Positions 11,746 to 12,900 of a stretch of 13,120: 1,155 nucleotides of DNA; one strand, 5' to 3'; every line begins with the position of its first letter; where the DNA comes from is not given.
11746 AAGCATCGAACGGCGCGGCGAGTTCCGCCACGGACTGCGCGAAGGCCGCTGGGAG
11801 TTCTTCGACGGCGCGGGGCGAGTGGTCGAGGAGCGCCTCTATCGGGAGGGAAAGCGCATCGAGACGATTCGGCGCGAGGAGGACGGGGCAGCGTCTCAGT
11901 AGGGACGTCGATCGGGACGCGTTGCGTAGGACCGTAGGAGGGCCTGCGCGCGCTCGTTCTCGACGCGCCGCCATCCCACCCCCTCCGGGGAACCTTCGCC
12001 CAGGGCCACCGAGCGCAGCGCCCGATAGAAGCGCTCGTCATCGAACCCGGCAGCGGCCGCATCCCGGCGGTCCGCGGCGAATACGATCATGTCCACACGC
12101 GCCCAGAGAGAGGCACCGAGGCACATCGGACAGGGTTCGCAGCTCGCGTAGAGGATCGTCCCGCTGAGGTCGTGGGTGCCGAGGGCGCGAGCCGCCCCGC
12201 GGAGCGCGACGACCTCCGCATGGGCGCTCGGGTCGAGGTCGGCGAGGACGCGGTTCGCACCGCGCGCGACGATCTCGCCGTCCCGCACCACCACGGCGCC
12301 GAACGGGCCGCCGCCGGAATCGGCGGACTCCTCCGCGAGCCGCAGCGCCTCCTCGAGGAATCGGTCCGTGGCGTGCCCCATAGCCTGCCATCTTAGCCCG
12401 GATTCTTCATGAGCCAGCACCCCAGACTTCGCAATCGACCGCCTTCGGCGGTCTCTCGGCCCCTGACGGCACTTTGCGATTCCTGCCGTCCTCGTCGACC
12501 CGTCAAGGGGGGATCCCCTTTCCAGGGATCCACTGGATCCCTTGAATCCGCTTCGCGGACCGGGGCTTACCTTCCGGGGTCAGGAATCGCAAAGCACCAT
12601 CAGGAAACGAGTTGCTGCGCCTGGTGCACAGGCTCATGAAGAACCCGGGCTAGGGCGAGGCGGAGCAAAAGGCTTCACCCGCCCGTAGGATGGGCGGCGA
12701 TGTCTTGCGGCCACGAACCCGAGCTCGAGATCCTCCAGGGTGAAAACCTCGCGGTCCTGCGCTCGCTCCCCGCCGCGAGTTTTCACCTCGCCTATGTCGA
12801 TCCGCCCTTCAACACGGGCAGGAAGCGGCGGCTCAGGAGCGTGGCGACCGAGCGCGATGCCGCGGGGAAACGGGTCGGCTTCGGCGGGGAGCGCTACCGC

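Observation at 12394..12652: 259-bp nested inverted-repeat element (MITE-like or structured RNA) in the divergent spacer between a guanine deaminase and a DNA methyltransferase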

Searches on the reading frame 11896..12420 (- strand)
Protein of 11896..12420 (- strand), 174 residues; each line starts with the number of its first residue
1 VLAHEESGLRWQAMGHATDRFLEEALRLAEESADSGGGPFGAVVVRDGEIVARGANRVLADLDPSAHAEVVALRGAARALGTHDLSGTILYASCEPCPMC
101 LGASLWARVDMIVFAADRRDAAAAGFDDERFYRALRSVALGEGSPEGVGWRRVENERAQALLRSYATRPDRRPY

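Call 8: search_protein_families(library=pfam, proteins=[window:11896-12420:-])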
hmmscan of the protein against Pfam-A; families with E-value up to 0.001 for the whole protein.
window:11896-12420:- (174 aa): 2 families
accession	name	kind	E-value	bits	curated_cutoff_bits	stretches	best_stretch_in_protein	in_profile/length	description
PF00383.29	dCMP_cyt_deam_1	-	2.2e-24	85.7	25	1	19-115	5-101/102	Cytidine and deoxycytidylate deaminase zinc-binding region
PF14437.12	MafB19-deam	-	9.9e-20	71.3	27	1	19-125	4-110/142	MafB19-like deaminase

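Call 14: find_encoding_contigs(protein=window:11899-12381:-, flank=10000, max_places=6)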
Protein seq(161 aa) (161 aa): 2 contigs read that carry it; 2 places shown.
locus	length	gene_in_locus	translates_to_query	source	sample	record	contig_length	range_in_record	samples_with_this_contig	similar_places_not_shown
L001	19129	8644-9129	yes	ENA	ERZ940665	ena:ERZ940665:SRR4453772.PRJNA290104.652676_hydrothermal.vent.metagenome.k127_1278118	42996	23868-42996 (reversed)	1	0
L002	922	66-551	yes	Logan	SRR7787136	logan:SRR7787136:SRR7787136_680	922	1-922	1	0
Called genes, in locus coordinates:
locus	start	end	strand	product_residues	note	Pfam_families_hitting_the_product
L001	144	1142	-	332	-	-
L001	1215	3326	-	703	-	PF00009:GTP_EFTU, PF22042:EF-G_D2, PF03144:GTP_EFTU_D2, PF14492:EFG_III, PF03764:EFG_IV, PF00679:EFG_C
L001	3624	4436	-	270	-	-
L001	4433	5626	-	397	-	PF00368:HMG-CoA_red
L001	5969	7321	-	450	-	-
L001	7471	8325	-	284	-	PF01555:N6_N4_Mtase, PF03602:Cons_hypoth95 (weak)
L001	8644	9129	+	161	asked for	PF00383:dCMP_cyt_deam_1, PF14437:MafB19-deam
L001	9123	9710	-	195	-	PF07661:MORN_2 (faint)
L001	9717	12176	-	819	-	PF00246:Peptidase_M14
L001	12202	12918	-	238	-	PF03741:TerC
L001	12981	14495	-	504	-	PF00501:AMP-binding, PF13193:AMP-binding_C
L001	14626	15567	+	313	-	PF07291:MauE (weak)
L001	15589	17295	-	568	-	PF01145:Band_7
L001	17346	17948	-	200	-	-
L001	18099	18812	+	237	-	PF09335:VTT_dom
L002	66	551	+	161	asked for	PF00383:dCMP_cyt_deam_1, PF14437:MafB19-deam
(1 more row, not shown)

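Call 26: find_homologous_proteins(query=window:11899-12381:-, max_evalue=1e-20)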
Query seq(161 aa) (161 aa): 7968 proteins with E <= 1e-20 among 8000 candidates; the best 120 are listed.
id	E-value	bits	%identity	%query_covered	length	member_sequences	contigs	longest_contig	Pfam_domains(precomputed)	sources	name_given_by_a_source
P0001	2.2e-99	348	100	100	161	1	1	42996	PF00383.30,PF14437.13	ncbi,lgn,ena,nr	ncbi:MAG TPA: nucleoside deaminase [Planctomycetes bacterium]|nr:nucleoside deaminase [Planctomyceto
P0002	1.9e-67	244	73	86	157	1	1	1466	PF00383.30,PF14437.13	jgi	-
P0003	4.8e-48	181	61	95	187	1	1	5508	PF00383.30,PF14437.13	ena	-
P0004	1.2e-47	180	-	-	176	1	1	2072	PF00383.30,PF14437.13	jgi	-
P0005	1.3e-47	180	58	96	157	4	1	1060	PF00383.30,PF14437.13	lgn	-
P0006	5.1e-47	178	-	-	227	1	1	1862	PF00383.30,PF14437.13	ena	-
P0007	1.1e-46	177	62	93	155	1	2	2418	PF00383.30,PF14437.13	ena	-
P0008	1.3e-46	176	54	98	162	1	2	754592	PF00383.30,PF14437.13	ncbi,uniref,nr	ncbi:tRNA-specific adenosine deaminase [Saccharopolyspora subtropica]|uniref:Nucleoside deaminase n=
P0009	2.1e-46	176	61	97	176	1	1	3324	PF00383.30,PF14437.13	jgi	jgi:tRNA(Arg) A34 adenosine deaminase TadA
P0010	5.8e-46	174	61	96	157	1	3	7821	PF00383.30,PF14437.13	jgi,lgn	-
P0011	8.6e-46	174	66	77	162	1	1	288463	PF00383.30,PF14437.13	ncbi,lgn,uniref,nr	ncbi:nucleoside deaminase [Myceligenerans pegani]|uniref:Nucleoside deaminase n=1 Tax=Myceligenerans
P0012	8.8e-46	174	54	100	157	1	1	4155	PF00383.30,PF14437.13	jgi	jgi:guanine deaminase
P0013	9.6e-46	174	55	100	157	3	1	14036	PF00383.30,PF14437.13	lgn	-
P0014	1.3e-45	173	-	-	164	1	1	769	PF00383.30,PF14437.13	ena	-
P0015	1.4e-45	173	68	74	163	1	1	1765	PF00383.30,PF14437.13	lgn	-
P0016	1.5e-45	173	72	70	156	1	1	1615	PF00383.30,PF14437.13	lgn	-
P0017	1.7e-45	173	58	97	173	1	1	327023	PF00383.30,PF14437.13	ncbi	ncbi:nucleoside deaminase [Myceligenerans cantabricum]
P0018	2.4e-45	172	68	70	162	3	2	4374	PF00383.30,PF14437.13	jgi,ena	-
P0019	3.6e-45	172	56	97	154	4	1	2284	PF00383.30,PF14437.13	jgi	jgi:guanine deaminase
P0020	4.1e-45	172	61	85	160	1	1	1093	PF00383.30,PF14437.13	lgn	-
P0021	4.1e-45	172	58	98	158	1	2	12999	PF00383.30,PF14437.13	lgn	-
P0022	4.8e-45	171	57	97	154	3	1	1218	PF00383.30,PF14437.13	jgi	jgi:guanine deaminase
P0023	5.4e-45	171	57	100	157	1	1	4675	PF00383.30,PF14437.13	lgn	-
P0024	6.4e-45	171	55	100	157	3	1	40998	PF00383.30,PF14437.13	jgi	-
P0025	1.0e-44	170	68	70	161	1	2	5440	PF00383.30,PF14437.13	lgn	-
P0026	1.6e-44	170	55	97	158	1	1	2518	PF00383.30,PF14437.13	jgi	jgi:tRNA(Arg) A34 adenosine deaminase TadA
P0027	1.6e-44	170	-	-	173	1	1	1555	PF00383.30,PF14437.13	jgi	jgi:guanine deaminase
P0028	1.7e-44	169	-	-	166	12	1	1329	PF00383.30,PF14437.13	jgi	jgi:tRNA(Arg) A34 adenosine deaminase TadA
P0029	1.9e-44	169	57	96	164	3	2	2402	PF00383.30,PF14437.13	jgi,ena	-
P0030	2.3e-44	169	66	72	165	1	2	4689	PF00383.30,PF14437.13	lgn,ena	-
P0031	2.4e-44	169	60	78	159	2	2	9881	PF00383.30,PF14437.13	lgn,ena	-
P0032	2.7e-44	169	58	96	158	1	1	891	PF00383.30,PF14437.13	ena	-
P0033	2.7e-44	169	67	70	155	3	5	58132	PF00383.30,PF14437.13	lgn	-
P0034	3.3e-44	169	68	73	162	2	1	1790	PF00383.30,PF14437.13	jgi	jgi:guanine deaminase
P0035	3.6e-44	168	60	86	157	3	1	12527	PF00383.30,PF14437.13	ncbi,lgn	ncbi:MAG: nucleoside deaminase [Planctomycetota bacterium]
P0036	3.8e-44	168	-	-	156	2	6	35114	PF00383.30,PF14437.13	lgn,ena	-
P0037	3.9e-44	168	55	96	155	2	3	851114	PF00383.30,PF14437.13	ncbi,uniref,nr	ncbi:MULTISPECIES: nucleoside deaminase [unclassified Isoptericola]|uniref:nucleoside deaminase n=1 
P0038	4.8e-44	168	-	-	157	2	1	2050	PF00383.30,PF14437.13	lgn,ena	-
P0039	5.0e-44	168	52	100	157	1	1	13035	PF00383.30,PF14437.13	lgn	-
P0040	5.5e-44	168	69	74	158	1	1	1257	PF00383.30,PF14437.13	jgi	jgi:guanine deaminase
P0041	7.2e-44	167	66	63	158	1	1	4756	PF00383.30,PF14437.13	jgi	jgi:guanine deaminase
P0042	8.3e-44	167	71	70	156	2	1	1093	PF00383.30,PF14437.13,PF14439.13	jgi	jgi:tRNA(Arg) A34 adenosine deaminase TadA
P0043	8.3e-44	167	57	95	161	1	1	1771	PF00383.30,PF14437.13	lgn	-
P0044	8.6e-44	167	58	97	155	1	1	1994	PF00383.30,PF14437.13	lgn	-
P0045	9.8e-44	167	67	72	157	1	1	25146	PF00383.30,PF14437.13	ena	-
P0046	1.0e-43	167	68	73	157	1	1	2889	PF00383.30,PF14437.13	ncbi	-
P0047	1.0e-43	167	68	70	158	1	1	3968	PF00383.30,PF14437.13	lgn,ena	-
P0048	1.0e-43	167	66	75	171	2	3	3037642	PF00383.30,PF14437.13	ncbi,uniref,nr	ncbi:guanine deaminase [Microbacterium ginsengiterrae]|uniref:Guanine deaminase n=1 Tax=Microbacteri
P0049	1.1e-43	167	56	96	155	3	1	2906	PF00383.30,PF14437.13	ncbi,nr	ncbi:MAG TPA: nucleoside deaminase [Solirubrobacteraceae bacterium]|nr:nucleoside deaminase [Solirub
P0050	1.2e-43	167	57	86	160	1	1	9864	PF00383.30,PF14437.13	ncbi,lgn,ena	-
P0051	1.2e-43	167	51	98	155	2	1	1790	PF00383.30,PF14437.13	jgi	jgi:tRNA(Arg) A34 adenosine deaminase TadA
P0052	1.3e-43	167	53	98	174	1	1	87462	PF00383.30,PF14437.13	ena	-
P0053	1.4e-43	167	57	96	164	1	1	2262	PF00383.30,PF14437.13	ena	-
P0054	1.4e-43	167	55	96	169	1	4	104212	PF00383.30,PF14437.13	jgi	jgi:guanine deaminase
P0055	1.6e-43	166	54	97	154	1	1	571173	PF00383.30,PF14437.13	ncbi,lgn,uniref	ncbi:nucleoside deaminase [Nocardioides sp. MAHUQ-72]|uniref:nucleoside deaminase n=1 Tax=unclassifi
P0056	1.7e-43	166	-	-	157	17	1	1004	PF00383.30,PF14437.13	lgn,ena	-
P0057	2.0e-43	166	-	-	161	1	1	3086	PF00383.30,PF14437.13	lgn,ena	-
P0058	2.3e-43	166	56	96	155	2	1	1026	PF00383.30,PF14437.13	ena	-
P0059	2.3e-43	166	-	-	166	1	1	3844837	PF00383.30,PF14437.13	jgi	jgi:guanine deaminase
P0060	2.4e-43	166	64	73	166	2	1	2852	PF00383.30,PF14437.13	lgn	-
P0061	2.4e-43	166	54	100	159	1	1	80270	PF00383.30,PF14437.13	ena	-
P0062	2.5e-43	166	65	78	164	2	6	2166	PF00383.30,PF14437.13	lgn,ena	-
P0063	2.5e-43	166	57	96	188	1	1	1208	PF00383.30,PF14437.13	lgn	-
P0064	2.6e-43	166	55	96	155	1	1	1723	PF00383.30,PF14437.13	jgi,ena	-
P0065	2.8e-43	166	64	71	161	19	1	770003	PF00383.30,PF14437.13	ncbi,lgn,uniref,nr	ncbi:nucleoside deaminase [Saccharopolyspora flava]|uniref:Guanine deaminase n=1 Tax=Saccharopolyspo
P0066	3.0e-43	165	68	76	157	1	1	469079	PF00383.30,PF14437.13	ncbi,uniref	ncbi:nucleoside deaminase [Myceligenerans crystallogenes]|uniref:Nucleoside deaminase n=1 Tax=Myceli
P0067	3.2e-43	165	52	97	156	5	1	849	PF00383.30,PF14437.13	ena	-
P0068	3.2e-43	165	-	-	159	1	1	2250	PF00383.30,PF14437.13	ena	-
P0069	3.8e-43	165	57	83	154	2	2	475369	PF00383.30,PF14437.13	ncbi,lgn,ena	-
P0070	3.9e-43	165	67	73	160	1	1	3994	PF00383.30,PF14437.13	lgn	-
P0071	4.3e-43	165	68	70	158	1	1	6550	PF00383.30,PF14437.13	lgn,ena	-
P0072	4.3e-43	165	63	63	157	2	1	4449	PF00383.30,PF14437.13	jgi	-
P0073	4.5e-43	165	51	100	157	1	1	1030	PF00383.30,PF14437.13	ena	-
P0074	4.7e-43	165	67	61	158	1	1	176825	PF00383.30,PF14437.13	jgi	jgi:guanine deaminase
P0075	4.7e-43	165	55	96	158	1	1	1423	PF00383.30,PF14437.13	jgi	jgi:guanine deaminase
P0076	4.8e-43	165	64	73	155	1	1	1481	PF00383.30,PF14437.13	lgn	-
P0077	4.8e-43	165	56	97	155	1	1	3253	PF00383.30,PF14437.13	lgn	-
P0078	4.8e-43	165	56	95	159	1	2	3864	PF00383.30,PF14437.13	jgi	jgi:guanine deaminase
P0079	4.9e-43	165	55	94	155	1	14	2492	PF00383.30,PF14437.13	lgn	-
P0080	4.9e-43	165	57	96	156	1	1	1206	PF00383.30,PF14437.13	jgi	jgi:guanine deaminase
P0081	5.1e-43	165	57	96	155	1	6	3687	PF00383.30,PF14437.13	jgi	jgi:guanine deaminase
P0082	5.1e-43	165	52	96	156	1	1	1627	PF00383.30,PF14437.13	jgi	-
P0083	5.4e-43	165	65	74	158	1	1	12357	PF00383.30,PF14437.13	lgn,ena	-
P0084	5.6e-43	165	66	70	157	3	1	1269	PF00383.30,PF14437.13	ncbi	-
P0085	5.9e-43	165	71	58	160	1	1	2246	PF00383.30,PF14437.13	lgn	-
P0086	6.0e-43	164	-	-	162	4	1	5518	PF00383.30,PF14437.13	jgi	jgi:guanine deaminase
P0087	6.1e-43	164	58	95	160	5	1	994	PF00383.30,PF14437.13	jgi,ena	-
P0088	6.2e-43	164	67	71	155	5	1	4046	PF00383.30,PF14437.13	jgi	jgi:guanine deaminase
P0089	6.2e-43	164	52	99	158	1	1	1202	PF00383.30,PF14437.13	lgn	-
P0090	6.4e-43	164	57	96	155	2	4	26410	PF00383.30,PF14437.13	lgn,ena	-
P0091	6.6e-43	164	54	97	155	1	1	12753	PF00383.30,PF14437.13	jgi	jgi:guanine deaminase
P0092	6.9e-43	164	54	96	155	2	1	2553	PF00383.30,PF14437.13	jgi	jgi:guanine deaminase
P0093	7.0e-43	164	66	73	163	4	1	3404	PF00383.30,PF14437.13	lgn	-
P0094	7.0e-43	164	54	97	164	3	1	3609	PF00383.30,PF14437.13,PF14439.13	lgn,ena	-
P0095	7.0e-43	164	66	78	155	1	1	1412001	PF00383.30,PF14437.13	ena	-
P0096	7.6e-43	164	-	-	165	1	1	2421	PF00383.30,PF14437.13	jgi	jgi:guanine deaminase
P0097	7.7e-43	164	53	97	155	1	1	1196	PF00383.30,PF14437.13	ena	-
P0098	7.9e-43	164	59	95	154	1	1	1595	PF00383.30,PF14437.13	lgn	-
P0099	8.5e-43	164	54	96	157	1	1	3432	PF00383.30,PF14437.13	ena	-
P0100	8.5e-43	164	60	88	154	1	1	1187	PF00383.30,PF14437.13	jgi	jgi:tRNA(Arg) A34 adenosine deaminase TadA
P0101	8.7e-43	164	56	95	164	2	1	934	PF00383.30,PF14437.13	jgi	jgi:tRNA(Arg) A34 adenosine deaminase TadA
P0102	8.8e-43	164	66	73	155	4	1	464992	PF00383.30,PF14437.13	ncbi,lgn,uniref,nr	ncbi:nucleoside deaminase [Aeromicrobium terrae]|uniref:Nucleoside deaminase n=1 Tax=Aeromicrobium t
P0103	9.4e-43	164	57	97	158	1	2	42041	PF00383.30,PF14437.13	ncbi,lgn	-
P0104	9.6e-43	164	55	96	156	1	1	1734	PF00383.30,PF14437.13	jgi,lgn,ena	-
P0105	9.7e-43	164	54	97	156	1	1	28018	PF00383.30,PF14437.13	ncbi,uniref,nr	ncbi:nucleoside deaminase [Myceligenerans indicum]|uniref:Nucleoside deaminase n=1 Tax=Myceligeneran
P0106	1.1e-42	164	67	71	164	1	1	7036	PF00383.30,PF14437.13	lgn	-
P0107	1.1e-42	164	-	-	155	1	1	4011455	PF00383.30,PF14437.13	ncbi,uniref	ncbi:nucleoside deaminase [Isoptericola halotolerans]|uniref:nucleoside deaminase n=1 Tax=Isopterico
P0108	1.2e-42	164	68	70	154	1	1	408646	PF00383.30,PF14437.13,PF14439.13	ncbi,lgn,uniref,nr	ncbi:nucleoside deaminase [Kineococcus rhizosphaerae]|uniref:Guanine deaminase n=1 Tax=Kineococcus r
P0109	1.2e-42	164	-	-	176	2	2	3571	PF00383.30,PF14437.13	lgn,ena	-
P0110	1.3e-42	163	67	73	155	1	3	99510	PF00383.30,PF14437.13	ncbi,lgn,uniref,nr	ncbi:guanine deaminase [Isoptericola sp. CG 20/1183]|uniref:Guanine deaminase n=1 Tax=Isoptericola h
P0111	1.3e-42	163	53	95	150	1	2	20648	PF00383.30,PF14437.13,PF14439.13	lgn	-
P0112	1.4e-42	163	53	97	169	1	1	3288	PF00383.30,PF14437.13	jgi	jgi:guanine deaminase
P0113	1.4e-42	163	70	58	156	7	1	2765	PF00383.30,PF14437.13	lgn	-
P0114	1.4e-42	163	56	95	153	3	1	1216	PF00383.30,PF14437.13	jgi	jgi:guanine deaminase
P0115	1.5e-42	163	-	-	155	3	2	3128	PF00383.30,PF14437.13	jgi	jgi:tRNA(Arg) A34 adenosine deaminase TadA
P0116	1.5e-42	163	67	73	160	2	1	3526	PF00383.30,PF14437.13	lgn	-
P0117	1.5e-42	163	66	72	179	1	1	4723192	PF00383.30,PF14437.13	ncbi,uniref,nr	ncbi:nucleoside deaminase [Myceligenerans xiligouense]|uniref:Guanine deaminase n=1 Tax=Myceligenera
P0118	1.5e-42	163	65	59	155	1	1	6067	PF00383.30,PF14437.13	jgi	jgi:guanine deaminase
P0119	1.6e-42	163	68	70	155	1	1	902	PF00383.30,PF14437.13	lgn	-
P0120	1.6e-42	163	-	-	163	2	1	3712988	PF00383.30,PF14437.13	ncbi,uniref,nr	ncbi:nucleoside deaminase [Microbacterium atlanticum]|uniref:nucleoside deaminase n=1 Tax=Microbacte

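Call 27: find_encoding_contigs(protein=P0002, flank=3000, max_places=3)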
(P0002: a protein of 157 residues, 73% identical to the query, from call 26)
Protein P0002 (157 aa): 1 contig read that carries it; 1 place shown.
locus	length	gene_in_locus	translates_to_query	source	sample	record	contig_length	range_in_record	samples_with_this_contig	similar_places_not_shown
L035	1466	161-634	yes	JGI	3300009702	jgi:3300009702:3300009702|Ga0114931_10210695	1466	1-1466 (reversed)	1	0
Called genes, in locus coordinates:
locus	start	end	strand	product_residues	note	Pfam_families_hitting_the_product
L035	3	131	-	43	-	?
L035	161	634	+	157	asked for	PF00383:dCMP_cyt_deam_1, PF14437:MafB19-deam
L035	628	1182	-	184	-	PF07661:MORN_2 (faint)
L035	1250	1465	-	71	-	?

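Call 28: find_encoding_contigs(protein=P0035, flank=4000, max_places=3)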
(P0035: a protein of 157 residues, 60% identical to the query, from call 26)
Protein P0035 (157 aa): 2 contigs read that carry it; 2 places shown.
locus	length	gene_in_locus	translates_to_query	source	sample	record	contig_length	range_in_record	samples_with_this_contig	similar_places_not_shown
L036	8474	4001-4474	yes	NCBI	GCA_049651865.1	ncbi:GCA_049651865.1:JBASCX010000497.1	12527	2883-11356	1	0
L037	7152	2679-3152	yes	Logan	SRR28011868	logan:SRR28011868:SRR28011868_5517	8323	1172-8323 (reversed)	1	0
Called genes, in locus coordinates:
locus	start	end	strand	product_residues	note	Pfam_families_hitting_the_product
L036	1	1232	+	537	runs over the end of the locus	-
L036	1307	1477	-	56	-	-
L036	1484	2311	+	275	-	PF01209:Ubie_methyltran, PF13489:Methyltransf_23, PF01135:PCMT, PF13847:Methyltransf_31, PF08241:Methyltransf_11, PF08242:Methyltransf_12, PF13649:Methyltransf_25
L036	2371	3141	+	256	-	PF00378:ECH_1, PF16113:ECH_2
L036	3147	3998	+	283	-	PF02737:3HCDH_N, PF00725:3HCDH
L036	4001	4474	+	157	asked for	PF00383:dCMP_cyt_deam_1, PF14437:MafB19-deam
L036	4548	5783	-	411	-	-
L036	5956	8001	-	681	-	PF07992:Pyr_redox_2, PF00070:Pyr_redox (weak), PF22366:NDH2_C, PF00027:cNMP_binding, PF00571:CBS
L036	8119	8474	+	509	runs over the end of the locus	PF14559:TPR_19 (faint), PF07721:TPR_4 (faint), PF13374:TPR_10 (faint), PF13428:TPR_14 (faint), PF24885:TPR_NPHP3 (faint), PF13424:TPR_12 (weak), PF17874:TPR_MalT, PF13424:TPR_12, +5 more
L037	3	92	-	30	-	?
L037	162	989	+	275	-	PF01209:Ubie_methyltran, PF13489:Methyltransf_23, PF01135:PCMT, PF13847:Methyltransf_31, PF08241:Methyltransf_11, PF08242:Methyltransf_12, PF13649:Methyltransf_25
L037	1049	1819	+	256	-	PF00378:ECH_1, PF16113:ECH_2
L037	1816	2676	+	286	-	PF02737:3HCDH_N, PF00725:3HCDH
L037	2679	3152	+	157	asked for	PF00383:dCMP_cyt_deam_1, PF14437:MafB19-deam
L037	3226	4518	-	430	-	-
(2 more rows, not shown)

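Call 29: find_encoding_contigs(protein=P0003, flank=4000, max_places=3)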
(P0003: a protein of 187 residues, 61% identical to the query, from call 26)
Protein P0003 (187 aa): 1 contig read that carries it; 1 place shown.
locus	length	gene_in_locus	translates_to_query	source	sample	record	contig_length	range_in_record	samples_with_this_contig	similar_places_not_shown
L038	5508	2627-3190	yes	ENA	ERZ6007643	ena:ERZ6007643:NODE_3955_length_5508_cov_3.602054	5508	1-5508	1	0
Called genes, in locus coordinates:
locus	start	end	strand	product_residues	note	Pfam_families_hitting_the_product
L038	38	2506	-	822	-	PF07676:PD40 (faint), PF00326:Peptidase_S9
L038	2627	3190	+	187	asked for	PF00383:dCMP_cyt_deam_1, PF14437:MafB19-deam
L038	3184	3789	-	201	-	PF07661:MORN_2 (faint)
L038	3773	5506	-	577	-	?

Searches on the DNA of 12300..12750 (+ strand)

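Call 7: search_rna_families(source=window, start=12300, end=12750, threshold=evalue, max_evalue=10, show_alignments=3)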
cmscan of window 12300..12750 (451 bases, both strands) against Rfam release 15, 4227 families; matches with E-value up to 10: 3.
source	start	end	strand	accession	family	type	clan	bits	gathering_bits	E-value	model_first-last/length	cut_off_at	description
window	12602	12636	+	RF01093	RF_site5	Cis-reg; frameshift_element;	-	16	35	3.2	1-60/60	no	Ma3 gene ribosomal frameshift signal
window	12314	12428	-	RF02139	HOXA11-AS1_3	Gene; lncRNA;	-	14.1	50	6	1-98/98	no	HOXA11 antisense RNA 1 conserved region 3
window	12636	12700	-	RF02837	anti-hemB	Gene; sRNA;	-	11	49.5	8.2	1-81/81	no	Burkholderia RNA 7 (anti-hemB)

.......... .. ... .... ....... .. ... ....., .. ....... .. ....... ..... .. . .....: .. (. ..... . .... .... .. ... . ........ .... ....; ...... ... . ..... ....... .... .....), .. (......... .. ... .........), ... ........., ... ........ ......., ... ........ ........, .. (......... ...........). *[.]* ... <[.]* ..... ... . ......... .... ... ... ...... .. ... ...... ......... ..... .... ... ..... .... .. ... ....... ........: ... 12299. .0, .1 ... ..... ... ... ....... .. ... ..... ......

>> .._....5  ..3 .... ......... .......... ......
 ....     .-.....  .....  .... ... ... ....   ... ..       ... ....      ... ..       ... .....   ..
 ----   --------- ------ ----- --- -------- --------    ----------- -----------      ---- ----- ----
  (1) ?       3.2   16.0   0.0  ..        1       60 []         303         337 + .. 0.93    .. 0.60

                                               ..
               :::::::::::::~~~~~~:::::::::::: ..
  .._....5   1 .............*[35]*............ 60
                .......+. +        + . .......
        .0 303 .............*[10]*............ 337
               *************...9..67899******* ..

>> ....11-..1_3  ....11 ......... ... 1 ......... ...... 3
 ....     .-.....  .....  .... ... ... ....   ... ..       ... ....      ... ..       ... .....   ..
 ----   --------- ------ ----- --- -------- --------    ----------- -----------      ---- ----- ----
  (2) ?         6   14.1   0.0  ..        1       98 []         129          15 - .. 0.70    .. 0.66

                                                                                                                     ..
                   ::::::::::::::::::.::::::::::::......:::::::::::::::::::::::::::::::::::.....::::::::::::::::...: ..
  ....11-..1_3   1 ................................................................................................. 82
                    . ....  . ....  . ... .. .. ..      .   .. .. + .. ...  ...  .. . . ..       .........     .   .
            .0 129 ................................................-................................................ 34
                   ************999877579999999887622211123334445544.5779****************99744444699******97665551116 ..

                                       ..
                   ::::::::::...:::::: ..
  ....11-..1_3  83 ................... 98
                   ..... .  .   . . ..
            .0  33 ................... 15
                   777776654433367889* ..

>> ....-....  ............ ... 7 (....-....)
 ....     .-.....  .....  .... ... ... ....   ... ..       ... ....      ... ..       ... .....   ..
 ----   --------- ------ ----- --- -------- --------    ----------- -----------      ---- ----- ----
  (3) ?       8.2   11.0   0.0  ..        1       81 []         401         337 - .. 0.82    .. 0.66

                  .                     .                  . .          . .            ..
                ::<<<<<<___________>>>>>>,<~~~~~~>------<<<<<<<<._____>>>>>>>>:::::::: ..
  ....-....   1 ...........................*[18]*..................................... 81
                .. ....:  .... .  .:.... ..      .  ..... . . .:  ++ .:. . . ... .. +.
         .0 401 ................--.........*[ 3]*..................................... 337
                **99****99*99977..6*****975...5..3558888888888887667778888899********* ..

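Call 31: search_dna_similar(query=window:12394-12652:+, collection=plasmids, mode=distant, max_evalue=0.1)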
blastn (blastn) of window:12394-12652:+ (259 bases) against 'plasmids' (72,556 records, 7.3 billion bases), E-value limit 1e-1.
No match.
